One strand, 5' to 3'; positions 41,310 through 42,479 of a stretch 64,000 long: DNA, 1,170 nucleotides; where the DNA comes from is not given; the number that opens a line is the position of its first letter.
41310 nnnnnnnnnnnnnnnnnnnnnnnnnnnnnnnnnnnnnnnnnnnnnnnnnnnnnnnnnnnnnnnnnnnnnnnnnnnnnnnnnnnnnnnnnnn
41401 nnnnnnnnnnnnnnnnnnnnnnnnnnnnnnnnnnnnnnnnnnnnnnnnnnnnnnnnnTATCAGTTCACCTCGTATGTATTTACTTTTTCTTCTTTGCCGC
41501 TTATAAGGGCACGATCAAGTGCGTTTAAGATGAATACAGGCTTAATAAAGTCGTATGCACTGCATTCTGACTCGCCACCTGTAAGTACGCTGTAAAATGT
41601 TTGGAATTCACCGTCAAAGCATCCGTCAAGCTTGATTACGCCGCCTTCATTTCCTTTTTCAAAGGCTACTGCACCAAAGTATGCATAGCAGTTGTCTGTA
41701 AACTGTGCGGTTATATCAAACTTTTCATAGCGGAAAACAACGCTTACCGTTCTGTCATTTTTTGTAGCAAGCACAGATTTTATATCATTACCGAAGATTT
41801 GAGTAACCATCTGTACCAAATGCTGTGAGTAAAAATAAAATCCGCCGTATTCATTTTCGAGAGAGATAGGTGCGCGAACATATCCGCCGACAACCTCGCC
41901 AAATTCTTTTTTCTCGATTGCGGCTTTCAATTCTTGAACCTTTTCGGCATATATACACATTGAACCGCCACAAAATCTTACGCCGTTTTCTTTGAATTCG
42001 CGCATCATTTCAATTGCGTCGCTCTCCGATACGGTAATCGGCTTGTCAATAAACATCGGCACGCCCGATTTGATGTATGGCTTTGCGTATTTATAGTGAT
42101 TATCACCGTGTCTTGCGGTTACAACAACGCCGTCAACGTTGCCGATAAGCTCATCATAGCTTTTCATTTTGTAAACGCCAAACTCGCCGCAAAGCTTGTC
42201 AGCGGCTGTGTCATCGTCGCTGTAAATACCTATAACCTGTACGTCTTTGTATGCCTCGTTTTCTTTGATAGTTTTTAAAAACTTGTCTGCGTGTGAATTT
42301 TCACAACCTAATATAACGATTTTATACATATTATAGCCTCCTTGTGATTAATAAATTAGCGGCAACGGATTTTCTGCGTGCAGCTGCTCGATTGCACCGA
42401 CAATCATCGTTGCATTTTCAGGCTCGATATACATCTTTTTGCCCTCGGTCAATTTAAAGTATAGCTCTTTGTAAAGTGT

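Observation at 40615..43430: Three-gene cassette (canonical Gfo oxidoreductase, degenerate short Gfo-like, TIM barrel) that recurs at 60677-63554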

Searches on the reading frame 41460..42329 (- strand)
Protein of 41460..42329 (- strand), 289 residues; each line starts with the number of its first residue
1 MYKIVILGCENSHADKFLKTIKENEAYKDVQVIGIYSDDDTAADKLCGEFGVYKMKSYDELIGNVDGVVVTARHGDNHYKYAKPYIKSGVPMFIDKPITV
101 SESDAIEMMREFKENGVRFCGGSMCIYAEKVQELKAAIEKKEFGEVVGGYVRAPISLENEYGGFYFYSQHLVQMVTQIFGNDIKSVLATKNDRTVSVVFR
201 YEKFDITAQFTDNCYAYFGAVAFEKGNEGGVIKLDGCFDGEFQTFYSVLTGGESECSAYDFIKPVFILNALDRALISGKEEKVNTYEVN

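Call 3: search_protein_families(library=pfam, proteins=[window:41460-42329:-], max_evalue=0.01)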
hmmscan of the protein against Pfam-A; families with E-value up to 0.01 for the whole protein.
window:41460-42329:- (289 aa): 2 families
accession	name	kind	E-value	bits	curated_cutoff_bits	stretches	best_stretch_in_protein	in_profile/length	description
PF01408.29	GFO_IDH_MocA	-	1.9e-14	54.8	24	1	3-119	2-116/120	Oxidoreductase family, NAD-binding Rossmann fold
PF08534.16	Redoxin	-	0.0067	16.7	26.6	0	9-53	44-87/148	Redoxin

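Call 4: search_protein_families(library=ncbifam, proteins=[window:41460-42329:-], max_evalue=0.01)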
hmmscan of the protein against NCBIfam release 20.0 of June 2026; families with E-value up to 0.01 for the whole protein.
window:41460-42329:- (289 aa): 6 families
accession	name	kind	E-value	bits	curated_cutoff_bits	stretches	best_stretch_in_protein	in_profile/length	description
NF040723.1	UDP-GlcNAcDh_Arch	equivalog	1.3e-11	44.6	450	1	27-148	22-143/302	UDP-N-acetylglucosamine 3-dehydrogenase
TIGR04380.1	myo_inos_iolG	equivalog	5.2e-09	35.4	355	1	27-200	24-206/330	inositol 2-dehydrogenase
NF052679.1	InsChiInosDhIolG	equivalog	1.4e-05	24.3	540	1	63-146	65-148/343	bifunctional inositol 2-dehydrogenase/D-chiro-inositol 1-dehydrogenase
NF007574.0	PRK10206.1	equivalog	4.8e-05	22.6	352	1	67-147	67-147/345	oxidoreductase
NF008607.0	PRK11579.1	subfamily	0.0029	16.7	330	1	64-141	64-140/346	oxidoreductase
NF058561.1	BT_2158_fam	equivalog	0.0032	16.1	750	1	56-146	88-177/487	glycoside 3-dehydrogenase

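Call 11: search_solved_structures(query=window:41460-42329:-, max_evalue=0.01, show_alignments=1)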
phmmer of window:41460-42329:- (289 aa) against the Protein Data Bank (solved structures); distinct sequences matched with E-value up to 0.01: 13.
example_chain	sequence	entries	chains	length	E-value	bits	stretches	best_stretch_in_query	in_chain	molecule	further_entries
7xr9_A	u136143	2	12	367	5.2e-08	36.1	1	3-152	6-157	DgpA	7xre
3e9m_A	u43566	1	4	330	2.7e-07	33.8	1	30-154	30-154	Oxidoreductase, Gfo/Idh/MocA family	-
6o15_A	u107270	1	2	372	1.2e-05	28.4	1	42-151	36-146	Uncharacterized oxidoreductase YjhC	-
3db2_A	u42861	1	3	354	1.2e-05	28.4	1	56-147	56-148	putative NADPH-dependent oxidoreductase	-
8w9s_A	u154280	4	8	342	1.9e-05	27.7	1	33-144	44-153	NADH-dependent dihydrogenase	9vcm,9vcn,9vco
3f4l_A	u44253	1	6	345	2.1e-05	27.6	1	57-181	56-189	Putative oxidoreductase yhhX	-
6z3b_B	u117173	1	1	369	0.0002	24.4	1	67-147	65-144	Gfo/Idh/MocA family oxidoreductase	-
6z3b_A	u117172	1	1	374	0.00021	24.3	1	67-147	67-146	Gfo/Idh/MocA family oxidoreductase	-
6z3c_AAA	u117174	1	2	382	0.00022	24.3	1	67-147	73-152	Gfo/Idh/MocA family oxidoreductase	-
3moi_A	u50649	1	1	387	0.00061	22.8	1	27-186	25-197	Probable dehydrogenase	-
3uuw_A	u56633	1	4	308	0.0012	21.8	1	19-111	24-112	Putative oxidoreductase with NAD(P)-binding Rossmann-fold domain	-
3hnp_A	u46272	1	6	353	0.0013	21.7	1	48-201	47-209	Oxidoreductase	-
3evn_A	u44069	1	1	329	0.0099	18.8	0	60-148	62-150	Oxidoreductase, Gfo/Idh/MocA family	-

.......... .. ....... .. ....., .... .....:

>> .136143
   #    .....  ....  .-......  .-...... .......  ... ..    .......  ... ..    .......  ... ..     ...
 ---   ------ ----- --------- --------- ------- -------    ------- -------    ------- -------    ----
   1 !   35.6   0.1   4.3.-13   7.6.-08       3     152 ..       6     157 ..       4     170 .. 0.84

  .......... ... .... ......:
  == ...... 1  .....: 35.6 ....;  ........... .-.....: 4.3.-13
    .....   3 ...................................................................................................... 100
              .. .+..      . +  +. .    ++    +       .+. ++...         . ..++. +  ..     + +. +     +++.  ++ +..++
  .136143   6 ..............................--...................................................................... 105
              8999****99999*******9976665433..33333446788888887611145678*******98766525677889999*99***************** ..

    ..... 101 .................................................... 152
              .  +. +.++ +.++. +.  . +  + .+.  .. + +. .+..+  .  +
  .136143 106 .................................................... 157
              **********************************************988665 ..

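Call 13: find_homologous_proteins(query=window:41460-42329:-, max_evalue=0.001)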
Query window:41460-42329:- (289 aa): 2693 proteins with E <= 0.001 among 3725 candidates; the best 120 are listed.
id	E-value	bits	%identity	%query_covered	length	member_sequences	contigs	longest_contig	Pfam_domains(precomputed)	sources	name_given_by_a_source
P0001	6.5e-181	618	94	100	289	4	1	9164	PF01408.29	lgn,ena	-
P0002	1.1e-161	555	85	99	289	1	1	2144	PF01408.29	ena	-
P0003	1.1e-106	375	60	100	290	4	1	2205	PF01408.29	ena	-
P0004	1.8e-102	361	56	100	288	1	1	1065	PF01408.29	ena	-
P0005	2.8e-102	360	58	99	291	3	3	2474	PF01408.29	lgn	-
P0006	1.2e-101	358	58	100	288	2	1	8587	PF01408.29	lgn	-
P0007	1.9e-101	358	57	98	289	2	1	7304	PF01408.29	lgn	-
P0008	3.1e-101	357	56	100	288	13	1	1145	PF01408.29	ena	-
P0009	1.1e-100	355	56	98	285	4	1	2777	PF01408.29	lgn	-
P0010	2.2e-100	354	55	99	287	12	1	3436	PF01408.29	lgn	-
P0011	2.4e-100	354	56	99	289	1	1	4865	PF01408.29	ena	-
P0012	1.0e-99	352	57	100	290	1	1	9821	PF01408.29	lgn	-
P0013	1.6e-99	351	55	100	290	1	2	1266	PF01408.29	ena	-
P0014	2.2e-99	351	53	99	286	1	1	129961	PF01408.29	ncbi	-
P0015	4.4e-99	350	56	98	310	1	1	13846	PF01408.29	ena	-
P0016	8.7e-99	349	57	100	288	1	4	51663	PF01408.29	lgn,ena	-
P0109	1.6e-94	335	53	100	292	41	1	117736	PF01408.29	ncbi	-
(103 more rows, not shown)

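Call 14: find_encoding_contigs(protein=P0109, flank=8000, max_places=3)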
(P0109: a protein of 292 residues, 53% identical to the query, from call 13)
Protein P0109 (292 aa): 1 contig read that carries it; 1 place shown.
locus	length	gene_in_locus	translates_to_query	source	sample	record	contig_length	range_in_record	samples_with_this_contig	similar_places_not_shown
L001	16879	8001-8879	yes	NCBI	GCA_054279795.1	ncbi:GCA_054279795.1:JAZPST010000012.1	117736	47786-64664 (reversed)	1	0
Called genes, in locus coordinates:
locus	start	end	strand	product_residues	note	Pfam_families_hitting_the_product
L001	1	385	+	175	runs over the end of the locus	-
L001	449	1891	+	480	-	PF05958:tRNA_U5-meth_tr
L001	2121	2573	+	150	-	-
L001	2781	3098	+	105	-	PF04480:DUF559, PF18741:MTES_1575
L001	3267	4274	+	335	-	PF02589:LUD_dom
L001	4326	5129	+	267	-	-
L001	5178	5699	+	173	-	-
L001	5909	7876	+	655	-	-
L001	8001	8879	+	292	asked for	PF01408:GFO_IDH_MocA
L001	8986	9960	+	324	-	PF00480:ROK, PF01869:BcrAD_BadFG (faint)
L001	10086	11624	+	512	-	PF00128:Alpha-amylase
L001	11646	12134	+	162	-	PF02664:LuxS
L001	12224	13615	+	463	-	PF02614:UxaC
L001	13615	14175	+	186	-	PF01081:Aldolase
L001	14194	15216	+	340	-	PF00294:PfkB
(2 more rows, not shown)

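Call 15: find_encoding_contigs(protein=P0014, flank=8000, max_places=3)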
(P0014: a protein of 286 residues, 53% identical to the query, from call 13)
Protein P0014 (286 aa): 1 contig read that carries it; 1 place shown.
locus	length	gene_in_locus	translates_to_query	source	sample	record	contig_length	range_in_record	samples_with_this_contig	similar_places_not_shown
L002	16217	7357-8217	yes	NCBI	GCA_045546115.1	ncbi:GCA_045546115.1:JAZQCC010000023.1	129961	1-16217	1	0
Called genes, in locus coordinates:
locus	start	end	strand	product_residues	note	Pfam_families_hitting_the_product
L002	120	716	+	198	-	-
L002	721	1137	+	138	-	-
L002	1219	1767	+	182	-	PF09479:Flg_new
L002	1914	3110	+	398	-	PF00589:Phage_integrase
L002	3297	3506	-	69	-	PF00872:Transposase_mut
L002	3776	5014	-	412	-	PF08240:ADH_N, PF00107:ADH_zinc_N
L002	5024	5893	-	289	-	PF01116:F_bP_aldolase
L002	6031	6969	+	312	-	PF04545:Sigma70_r4, PF08281:Sigma70_r4_2 (faint), PF13545:HTH_Crp_2 (faint), PF04198:Sugar-bind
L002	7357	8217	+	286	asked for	PF01408:GFO_IDH_MocA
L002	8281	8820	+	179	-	PF12822:ECF_trnsprt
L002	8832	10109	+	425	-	PF09861:Lar_N, PF21113:LarA_C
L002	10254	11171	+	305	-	PF03547:Mem_trans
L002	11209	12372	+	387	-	PF04389:Peptidase_M28 (faint), PF01546:Peptidase_M20, PF07687:M20_dimer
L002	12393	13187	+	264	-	PF03372:Exo_endo_phos (weak)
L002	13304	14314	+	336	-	-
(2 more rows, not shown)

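Call 16: find_encoding_contigs(protein=P0001, flank=8000, max_places=3)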
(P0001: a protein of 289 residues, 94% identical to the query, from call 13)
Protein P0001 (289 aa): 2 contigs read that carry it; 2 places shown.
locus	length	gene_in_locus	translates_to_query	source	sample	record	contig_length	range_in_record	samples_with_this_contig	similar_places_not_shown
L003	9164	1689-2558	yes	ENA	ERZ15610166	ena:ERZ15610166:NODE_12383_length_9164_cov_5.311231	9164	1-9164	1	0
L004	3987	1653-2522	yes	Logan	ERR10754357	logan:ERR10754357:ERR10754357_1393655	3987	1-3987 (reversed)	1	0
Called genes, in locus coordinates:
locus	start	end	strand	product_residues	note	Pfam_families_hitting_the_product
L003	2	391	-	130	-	?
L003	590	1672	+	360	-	PF01408:GFO_IDH_MocA, PF02894:GFO_IDH_MocA_C, PF22725:GFO_IDH_MocA_C3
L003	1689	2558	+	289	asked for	PF01408:GFO_IDH_MocA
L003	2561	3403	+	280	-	PF01261:AP_endonuc_2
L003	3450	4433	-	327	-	PF20511:PMI_typeI_cat, PF07883:Cupin_2 (faint), PF21621:MPI_cupin_dom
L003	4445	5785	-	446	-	PF01134:GIDA, PF13450:NAD_binding_8 (faint)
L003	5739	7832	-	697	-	PF01751:Toprim, PF01131:Topoisom_bac, PF01396:Zn_ribbon_Top1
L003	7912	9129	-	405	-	PF02481:DNA_processg_A, PF18306:LDcluster4 (faint), PF17782:WHD_DprA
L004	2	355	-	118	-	?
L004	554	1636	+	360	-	PF01408:GFO_IDH_MocA, PF02894:GFO_IDH_MocA_C, PF22725:GFO_IDH_MocA_C3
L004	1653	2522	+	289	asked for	PF01408:GFO_IDH_MocA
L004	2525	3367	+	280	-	PF01261:AP_endonuc_2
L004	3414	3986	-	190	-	?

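Call 17: find_encoding_contigs(protein=P0016, flank=8000, max_places=3)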
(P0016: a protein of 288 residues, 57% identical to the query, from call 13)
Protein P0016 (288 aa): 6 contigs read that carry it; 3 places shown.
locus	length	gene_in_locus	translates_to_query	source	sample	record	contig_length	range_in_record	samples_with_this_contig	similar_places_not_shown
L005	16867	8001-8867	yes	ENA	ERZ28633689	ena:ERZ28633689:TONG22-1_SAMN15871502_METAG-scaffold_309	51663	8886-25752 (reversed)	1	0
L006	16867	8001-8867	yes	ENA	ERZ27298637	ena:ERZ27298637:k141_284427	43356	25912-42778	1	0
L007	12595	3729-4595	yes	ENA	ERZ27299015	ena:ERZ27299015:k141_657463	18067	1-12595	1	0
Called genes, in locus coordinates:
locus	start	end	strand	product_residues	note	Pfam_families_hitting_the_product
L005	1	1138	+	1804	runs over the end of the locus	PF02368:Big_2, PF22359:Big-like, PF26918:Ig_Eae (weak)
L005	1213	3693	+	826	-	PF02837:Glyco_hydro_2_N (weak), PF22666:Glyco_hydro_2_N2, PF00703:Glyco_hydro_2 (weak), PF02836:Glyco_hydro_2_C, PF17753:Ig_mannosidase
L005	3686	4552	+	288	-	PF00702:Hydrolase, PF13419:HAD_2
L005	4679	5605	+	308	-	PF00892:EamA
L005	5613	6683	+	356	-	PF14607:GxDLY, PF14606:Lipase_GDSL_3, PF13472:Lipase_GDSL_2 (weak)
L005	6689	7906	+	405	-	PF07690:MFS_1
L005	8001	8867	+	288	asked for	PF01408:GFO_IDH_MocA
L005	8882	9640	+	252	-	PF01182:Glucosamine_iso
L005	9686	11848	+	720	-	PF01336:tRNA_anti-codon (faint)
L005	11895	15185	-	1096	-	PF01855:POR_N, PF17147:PFOR_II, PF01558:POR, PF10371:EKR, PF12838:Fer4_7, PF13187:Fer4_9 (weak), PF13484:Fer4_16 (weak), PF02775:TPP_enzyme_C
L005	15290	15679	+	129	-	PF02142:MGS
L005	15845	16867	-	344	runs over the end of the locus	PF13349:DUF4097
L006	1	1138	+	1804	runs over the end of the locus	PF02368:Big_2, PF22359:Big-like, PF26918:Ig_Eae (weak)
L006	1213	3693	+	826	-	PF02837:Glyco_hydro_2_N (weak), PF22666:Glyco_hydro_2_N2, PF00703:Glyco_hydro_2 (weak), PF02836:Glyco_hydro_2_C, PF17753:Ig_mannosidase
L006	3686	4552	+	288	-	PF00702:Hydrolase, PF13419:HAD_2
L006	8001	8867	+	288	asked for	PF01408:GFO_IDH_MocA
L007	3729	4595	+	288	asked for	PF01408:GFO_IDH_MocA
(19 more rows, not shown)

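Call 20: find_related_loci(query=A1, collection=genome_contigs, flank=8000)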
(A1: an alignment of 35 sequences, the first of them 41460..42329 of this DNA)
Query A1 (289 aa) in genome_contigs; peptide patterns used: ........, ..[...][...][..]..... (x = any residue, [..] = any of these).
474 stretches matched a pattern; 448 encode a relative of the query (tblastn E <= 1e-3); the best 80 are kept; 80 distinct loci.
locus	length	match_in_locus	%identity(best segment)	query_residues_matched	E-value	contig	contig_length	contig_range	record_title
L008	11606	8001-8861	57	1-284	4e-104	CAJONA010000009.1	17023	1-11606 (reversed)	uncultured Clostridia bacterium isolate Reindeer_2_mag_151 genome assembly, contig: scaffold_2767, whole genome shotgun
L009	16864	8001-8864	56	1-287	5e-104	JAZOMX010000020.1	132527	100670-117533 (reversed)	MAG: Pumilibacteraceae bacterium isolate T1900045644_YK20190338.MAGScoT_cleanbin_000017 SGB_8153_k141_2420933, whole gen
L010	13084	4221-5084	56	1-288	3e-103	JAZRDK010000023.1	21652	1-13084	MAG: Candidatus Scatosoma sp. isolate T1900045506_YK20190200.MAGScoT_cleanbin_000044 SGB_7535_k141_2022868, whole genome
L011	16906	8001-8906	53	1-285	1e-102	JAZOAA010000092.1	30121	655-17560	MAG: Eubacteriales bacterium isolate T1900044764_TS20190230.MAGScoT_cleanbin_000071 SGB_2396_k141_409881, whole genome s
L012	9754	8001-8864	51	1-288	1e-101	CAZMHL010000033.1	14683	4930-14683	MAG TPA_asm: uncultured Eubacteriales bacterium isolate SRP315200_co2_208 genome assembly, contig: NODE_4709_length_1468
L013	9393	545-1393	53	1-283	2e-101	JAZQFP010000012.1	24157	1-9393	MAG: Candidatus Ornithomonoglobus sp. isolate T1900044632_TS20190098.MAGScoT_cleanbin_000053 SGB_1071_k141_989142, whole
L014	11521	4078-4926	54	1-283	5e-101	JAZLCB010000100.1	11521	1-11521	MAG: Clostridia bacterium isolate T1900045054_TC20190047.MAGScoT_cleanbin_000019 SGB_4539_k141_3525140, whole genome sho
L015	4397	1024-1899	53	1-288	2e-101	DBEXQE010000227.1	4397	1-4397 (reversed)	MAG TPA_asm: Christensenellales bacterium isolate MAG897 k141_153188, whole genome shotgun sequence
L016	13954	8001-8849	53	1-283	8e-101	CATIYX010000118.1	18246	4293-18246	MAG: uncultured Clostridia bacterium isolate iMGMC-479_1678881679 genome assembly, contig: MegahitA5_32992, whole genome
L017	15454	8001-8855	53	1-285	6e-101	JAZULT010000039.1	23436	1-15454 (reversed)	MAG: Clostridia bacterium isolate T1900044904_TS20190370.MAGScoT_cleanbin_000021 SGB_3304_k141_2836544, whole genome sho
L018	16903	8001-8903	53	1-284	7e-101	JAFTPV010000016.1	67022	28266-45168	MAG: Clostridia bacterium isolate RGIG4040 Roe_deer_Cecum-5__c4872, whole genome shotgun sequence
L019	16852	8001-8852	55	1-284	1e-100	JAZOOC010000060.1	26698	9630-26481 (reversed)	MAG: Clostridia bacterium isolate T1900045634_YK20190328.MAGScoT_cleanbin_000007 SGB_8074_k141_1382956, whole genome sho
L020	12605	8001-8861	53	1-287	3e-100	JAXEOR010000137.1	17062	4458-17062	MAG: Clostridia bacterium isolate SUG2628 k141_51771, whole genome shotgun sequence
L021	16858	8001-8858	51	1-286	3e-99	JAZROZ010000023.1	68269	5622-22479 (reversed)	MAG: Clostridia bacterium isolate T1900045382_YK20190072.MAGScoT_cleanbin_000016 SGB_6901_k141_675837, whole genome shot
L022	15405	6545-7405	53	1-287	2e-99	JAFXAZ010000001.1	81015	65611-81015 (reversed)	MAG: Lachnospiraceae bacterium isolate RGIG6251 Sheep_Rectum-2__c36, whole genome shotgun sequence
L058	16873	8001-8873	52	1-288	6e-96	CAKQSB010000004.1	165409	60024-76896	MAG: uncultured Clostridia bacterium isolate REFINED_METABAT215_TOP10_CONTIGS_1500_ASSEMBLY_K77_MERGED__Hadza_MoBio_hadz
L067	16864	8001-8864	50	1-287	3e-95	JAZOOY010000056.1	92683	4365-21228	MAG: Clostridia bacterium isolate T1900045575_YK20190269.MAGScoT_cleanbin_000017 SGB_8008_k141_161261, whole genome shot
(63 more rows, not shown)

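Call 26: search_protein_families(library=pfam, proteins=[L067:5938-6855:-, L067:9717-10478:+, L067:10475-11617:+, L067:11638-12549:+, L058:3673-5505:+, L058:5627-6970:+, L058:7014-7994:+, L058:12901-15252:+, L011:8937-9917:+, L011:9919-10941:+], max_evalue=0.001)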
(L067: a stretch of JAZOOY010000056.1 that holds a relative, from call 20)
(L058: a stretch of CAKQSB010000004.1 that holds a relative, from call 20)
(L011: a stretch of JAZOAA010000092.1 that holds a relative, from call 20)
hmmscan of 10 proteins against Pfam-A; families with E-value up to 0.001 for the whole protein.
L067:5938-6855:- (305 aa): 4 families
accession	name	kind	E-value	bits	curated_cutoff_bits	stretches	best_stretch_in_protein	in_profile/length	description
PF12833.13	HTH_18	-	7.1e-19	68.3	33.6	1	214-288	1-76/80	Helix-turn-helix domain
PF00165.29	HTH_AraC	-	2.6e-09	37.4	26.6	1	211-242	11-42/42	Bacterial regulatory helix-turn-helix proteins, AraC family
PF02311.25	AraC_binding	-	9.4e-07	29.1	21.1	1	45-118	8-81/135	AraC-like ligand binding domain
PF07883.17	Cupin_2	-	7.7e-06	26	27.2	1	55-103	13-61/70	Cupin domain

L067:9717-10478:+ (253 aa): 1 family
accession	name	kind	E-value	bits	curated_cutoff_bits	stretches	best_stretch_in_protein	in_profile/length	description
PF01182.26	Glucosamine_iso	-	1.3e-17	64.9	27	1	16-242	2-223/225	Glucosamine-6-phosphate isomerases/6-phosphogluconolactonase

L067:10475-11617:+ (380 aa): 2 families
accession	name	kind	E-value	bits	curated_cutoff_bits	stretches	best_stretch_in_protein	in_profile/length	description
PF01979.26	Amidohydro_1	-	3.9e-20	72.8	25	1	47-378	1-344/345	Amidohydrolase family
PF07969.17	Amidohydro_3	-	1.2e-12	48.6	29.7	1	327-367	406-448/472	Amidohydrolase family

L067:11638-12549:+ (303 aa): 1 family
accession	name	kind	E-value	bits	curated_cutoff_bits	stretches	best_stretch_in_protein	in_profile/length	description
PF14488.12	DUF4434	-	7.2e-55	186.9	30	1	7-283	1-283/283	Domain of unknown function (DUF4434)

L058:3673-5505:+ (610 aa): 4 families
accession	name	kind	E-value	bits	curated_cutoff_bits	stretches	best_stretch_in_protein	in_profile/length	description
PF02836.23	Glyco_hydro_2_C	-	1e-72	245.3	21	1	306-606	5-299/302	Glycosyl hydrolases family 2, TIM barrel domain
PF00703.27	Glyco_hydro_2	-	1.7e-10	42.1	23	1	207-300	4-109/109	Glycosyl hydrolases family 2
PF02837.24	Glyco_hydro_2_N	-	2e-06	28.3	28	1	62-199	55-166/169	Glycosyl hydrolases family 2, sugar binding domain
PF22612.2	GH113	-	8.3e-06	25.8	27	1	425-569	130-270/289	Glycoside Hydrolase Family 113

L058:5627-6970:+ (447 aa): 1 family
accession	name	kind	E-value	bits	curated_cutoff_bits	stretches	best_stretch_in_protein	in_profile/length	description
PF00232.24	Glyco_hydro_1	-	4.1e-130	434.7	22.6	1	3-441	5-452/453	Glycosyl hydrolase family 1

L058:7014-7994:+ (326 aa): 6 families
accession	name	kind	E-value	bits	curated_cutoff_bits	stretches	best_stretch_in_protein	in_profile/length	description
PF01408.29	GFO_IDH_MocA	-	4.6e-28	98.8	24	1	1-118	1-118/120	Oxidoreductase family, NAD-binding Rossmann fold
PF22725.1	GFO_IDH_MocA_C3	-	1.7e-16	60.8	27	1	140-235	16-108/124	GFO/IDH/MocA C-terminal domain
PF02894.22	GFO_IDH_MocA_C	-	7.4e-14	52.5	22.9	1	139-236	11-108/218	Oxidoreductase family, C-terminal alpha/beta domain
PF03807.23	F420_oxidored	-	6.4e-05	23.9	21.6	1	2-78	1-75/94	NADP oxidoreductase coenzyme F420-dependent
PF03435.24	Sacchrp_dh_NADP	-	0.00057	20.6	25.1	1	3-97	1-100/129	Saccharopine dehydrogenase NADP binding domain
PF03447.22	NAD_binding_3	-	0.00092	20.4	24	0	7-96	1-92/116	Homoserine dehydrogenase, NAD binding domain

L058:12901-15252:+ (783 aa): 3 families
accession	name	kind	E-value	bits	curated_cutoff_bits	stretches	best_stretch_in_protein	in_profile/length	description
PF17167.11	Glyco_hydro_94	-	7.5e-35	120.9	27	1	305-703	11-420/420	Glycosyl hydrolase 94 superfamily, catalytic domain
PF17389.8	Bac_rhamnosid6H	-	1.5e-09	38.1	24.5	1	356-523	62-214/339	Bacterial alpha-L-rhamnosidase 6 hairpin glycosidase domain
PF06202.20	GDE_C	-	0.00042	19.8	21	1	358-522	48-206/367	Amylo-alpha-1,6-glucosidase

L011:8937-9917:+ (326 aa): 4 families
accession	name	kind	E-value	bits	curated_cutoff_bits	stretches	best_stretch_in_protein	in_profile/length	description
PF22725.1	GFO_IDH_MocA_C3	-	6.9e-16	58.8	27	1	130-245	2-111/124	GFO/IDH/MocA C-terminal domain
PF01408.29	GFO_IDH_MocA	-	9.9e-15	55.7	24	1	18-118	18-117/120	Oxidoreductase family, NAD-binding Rossmann fold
PF02894.22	GFO_IDH_MocA_C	-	1.1e-07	32.4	22.9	1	133-226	1-95/218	Oxidoreductase family, C-terminal alpha/beta domain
PF22685.1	Gal80p_C-like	-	2.9e-06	28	29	1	127-206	1-84/152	Gal80p, C-terminal domain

L011:9919-10941:+ (340 aa): 3 families
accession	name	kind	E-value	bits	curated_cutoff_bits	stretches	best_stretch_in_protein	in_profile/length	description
PF22725.1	GFO_IDH_MocA_C3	-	1.4e-32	112.7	27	1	132-253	3-123/124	GFO/IDH/MocA C-terminal domain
PF01408.29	GFO_IDH_MocA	-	2.8e-27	96.2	24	1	4-119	2-117/120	Oxidoreductase family, NAD-binding Rossmann fold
PF02894.22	GFO_IDH_MocA_C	-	1.5e-26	94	22.9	1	134-336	1-215/218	Oxidoreductase family, C-terminal alpha/beta domain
